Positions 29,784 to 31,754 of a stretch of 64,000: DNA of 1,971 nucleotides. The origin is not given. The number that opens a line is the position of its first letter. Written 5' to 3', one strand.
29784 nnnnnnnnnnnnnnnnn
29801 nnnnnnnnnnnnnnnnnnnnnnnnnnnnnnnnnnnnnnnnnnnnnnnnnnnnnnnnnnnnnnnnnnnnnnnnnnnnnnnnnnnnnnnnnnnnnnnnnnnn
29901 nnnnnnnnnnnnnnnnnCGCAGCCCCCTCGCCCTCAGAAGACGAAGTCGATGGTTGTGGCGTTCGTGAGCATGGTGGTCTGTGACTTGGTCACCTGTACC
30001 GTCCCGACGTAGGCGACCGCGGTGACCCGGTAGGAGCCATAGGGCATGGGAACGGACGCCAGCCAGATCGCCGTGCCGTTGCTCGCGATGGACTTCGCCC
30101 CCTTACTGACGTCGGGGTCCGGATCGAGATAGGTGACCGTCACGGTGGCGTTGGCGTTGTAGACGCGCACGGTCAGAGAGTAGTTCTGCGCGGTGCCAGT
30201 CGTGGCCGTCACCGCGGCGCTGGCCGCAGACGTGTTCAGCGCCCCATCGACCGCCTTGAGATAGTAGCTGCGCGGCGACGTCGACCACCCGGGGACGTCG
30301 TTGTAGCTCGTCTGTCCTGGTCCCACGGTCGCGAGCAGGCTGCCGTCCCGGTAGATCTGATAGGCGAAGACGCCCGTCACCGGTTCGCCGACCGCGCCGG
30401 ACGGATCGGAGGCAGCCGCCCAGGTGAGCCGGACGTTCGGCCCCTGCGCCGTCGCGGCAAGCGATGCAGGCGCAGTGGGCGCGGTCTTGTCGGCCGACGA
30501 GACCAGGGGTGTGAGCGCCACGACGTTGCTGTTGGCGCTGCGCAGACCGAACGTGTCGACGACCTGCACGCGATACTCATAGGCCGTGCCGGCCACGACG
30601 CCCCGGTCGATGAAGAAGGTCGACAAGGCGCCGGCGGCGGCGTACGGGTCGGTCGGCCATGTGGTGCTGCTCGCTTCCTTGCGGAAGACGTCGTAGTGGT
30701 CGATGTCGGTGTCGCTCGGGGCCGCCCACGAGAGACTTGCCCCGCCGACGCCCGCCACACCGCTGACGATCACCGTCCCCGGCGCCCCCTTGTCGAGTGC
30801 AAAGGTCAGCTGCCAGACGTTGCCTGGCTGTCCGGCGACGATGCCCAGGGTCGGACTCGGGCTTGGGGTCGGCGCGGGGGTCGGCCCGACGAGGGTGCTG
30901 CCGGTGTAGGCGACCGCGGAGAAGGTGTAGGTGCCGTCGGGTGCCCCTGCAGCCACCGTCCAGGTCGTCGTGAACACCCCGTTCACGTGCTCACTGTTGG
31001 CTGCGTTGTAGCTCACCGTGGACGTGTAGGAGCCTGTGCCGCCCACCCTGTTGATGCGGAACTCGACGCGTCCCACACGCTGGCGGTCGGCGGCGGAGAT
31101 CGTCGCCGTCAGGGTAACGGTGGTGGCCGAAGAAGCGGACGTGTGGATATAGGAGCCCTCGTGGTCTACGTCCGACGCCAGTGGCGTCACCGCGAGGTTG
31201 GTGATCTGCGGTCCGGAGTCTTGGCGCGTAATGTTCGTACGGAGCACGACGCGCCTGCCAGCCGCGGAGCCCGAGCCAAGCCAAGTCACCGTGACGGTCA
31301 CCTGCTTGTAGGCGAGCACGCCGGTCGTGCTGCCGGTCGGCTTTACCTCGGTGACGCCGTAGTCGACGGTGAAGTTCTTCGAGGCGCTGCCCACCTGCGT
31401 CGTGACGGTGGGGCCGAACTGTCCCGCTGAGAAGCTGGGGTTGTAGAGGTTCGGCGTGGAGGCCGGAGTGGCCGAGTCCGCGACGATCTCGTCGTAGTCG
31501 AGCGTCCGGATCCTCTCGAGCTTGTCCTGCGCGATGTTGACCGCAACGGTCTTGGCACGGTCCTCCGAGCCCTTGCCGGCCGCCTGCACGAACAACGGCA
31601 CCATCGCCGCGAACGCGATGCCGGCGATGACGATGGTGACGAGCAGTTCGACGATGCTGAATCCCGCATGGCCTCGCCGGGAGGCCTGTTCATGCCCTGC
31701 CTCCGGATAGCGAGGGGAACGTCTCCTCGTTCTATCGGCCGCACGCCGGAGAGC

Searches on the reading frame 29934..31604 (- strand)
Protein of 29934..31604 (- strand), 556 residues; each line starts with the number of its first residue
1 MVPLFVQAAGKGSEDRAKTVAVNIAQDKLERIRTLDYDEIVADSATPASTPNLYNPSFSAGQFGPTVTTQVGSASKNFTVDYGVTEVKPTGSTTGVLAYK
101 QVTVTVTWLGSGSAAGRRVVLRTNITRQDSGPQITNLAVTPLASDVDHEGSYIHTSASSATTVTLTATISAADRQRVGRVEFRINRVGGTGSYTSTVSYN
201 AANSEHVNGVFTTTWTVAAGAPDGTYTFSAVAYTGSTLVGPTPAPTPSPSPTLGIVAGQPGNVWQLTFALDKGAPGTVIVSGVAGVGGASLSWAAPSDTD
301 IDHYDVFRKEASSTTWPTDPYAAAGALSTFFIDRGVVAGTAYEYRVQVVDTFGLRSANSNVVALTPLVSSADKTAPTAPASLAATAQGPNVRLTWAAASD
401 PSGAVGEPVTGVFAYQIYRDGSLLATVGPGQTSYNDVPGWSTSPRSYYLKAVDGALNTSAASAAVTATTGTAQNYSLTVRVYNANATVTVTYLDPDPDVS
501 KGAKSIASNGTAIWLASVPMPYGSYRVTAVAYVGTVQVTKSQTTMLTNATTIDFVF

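Call 14: search_protein_families(library=ncbifam, max_evalue=1e-10, proteins=[window:29934-31604:-])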
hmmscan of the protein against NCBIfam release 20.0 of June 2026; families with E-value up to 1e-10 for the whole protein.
window:29934-31604:- (556 aa): 1 family
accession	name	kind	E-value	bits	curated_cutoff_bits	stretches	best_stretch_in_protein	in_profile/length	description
NF041611.1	exoglucan_CbhB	equivalog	1.3e-15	56.6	1950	1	276-486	709-903/997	exoglucanase CbhB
